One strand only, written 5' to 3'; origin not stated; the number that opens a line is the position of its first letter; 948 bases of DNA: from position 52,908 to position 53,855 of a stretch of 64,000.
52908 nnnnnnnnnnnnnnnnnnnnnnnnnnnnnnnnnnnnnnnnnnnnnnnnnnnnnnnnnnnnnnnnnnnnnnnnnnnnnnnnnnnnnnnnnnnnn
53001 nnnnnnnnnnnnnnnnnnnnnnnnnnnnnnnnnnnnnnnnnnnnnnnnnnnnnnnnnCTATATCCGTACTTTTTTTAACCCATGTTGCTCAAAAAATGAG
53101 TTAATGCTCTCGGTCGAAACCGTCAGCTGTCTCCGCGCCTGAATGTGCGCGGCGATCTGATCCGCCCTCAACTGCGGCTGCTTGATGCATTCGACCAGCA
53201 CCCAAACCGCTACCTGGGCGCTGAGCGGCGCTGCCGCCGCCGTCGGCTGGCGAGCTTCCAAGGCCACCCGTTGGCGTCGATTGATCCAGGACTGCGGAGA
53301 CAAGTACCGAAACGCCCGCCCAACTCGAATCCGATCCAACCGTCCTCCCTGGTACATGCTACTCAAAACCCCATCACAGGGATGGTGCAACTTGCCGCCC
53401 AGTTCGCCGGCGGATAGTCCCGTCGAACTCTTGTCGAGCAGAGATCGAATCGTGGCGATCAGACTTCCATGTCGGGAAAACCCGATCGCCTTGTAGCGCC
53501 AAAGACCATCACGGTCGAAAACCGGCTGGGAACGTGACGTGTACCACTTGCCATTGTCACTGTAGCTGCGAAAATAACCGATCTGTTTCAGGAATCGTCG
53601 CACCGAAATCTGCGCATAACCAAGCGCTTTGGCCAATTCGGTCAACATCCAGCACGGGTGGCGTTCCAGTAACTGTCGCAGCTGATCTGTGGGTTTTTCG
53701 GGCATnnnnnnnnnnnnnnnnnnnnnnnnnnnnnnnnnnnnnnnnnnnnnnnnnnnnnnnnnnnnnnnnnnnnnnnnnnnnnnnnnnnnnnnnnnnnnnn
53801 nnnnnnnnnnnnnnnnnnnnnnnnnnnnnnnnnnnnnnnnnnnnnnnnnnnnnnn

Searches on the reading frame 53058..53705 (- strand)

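Call 5: search_protein_families(library=pfam, proteins=[window:53058-53705:-], max_evalue=0.01)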
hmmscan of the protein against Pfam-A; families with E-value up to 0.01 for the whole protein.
window:53058-53705:- (215 aa): 3 families
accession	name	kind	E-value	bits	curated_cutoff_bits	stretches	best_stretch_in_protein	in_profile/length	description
PF13565.12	HTH_32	-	2e-06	28.7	33.7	0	139-201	4-69/73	Homeodomain-like domain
PF03374.19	ANT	-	0.0077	17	25.3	0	9-55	14-60/108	Phage antirepressor protein KilAC domain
PF24852.1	DUF7726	-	0.0077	16.8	26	0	15-44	19-48/73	Domain of unknown function (DUF7726)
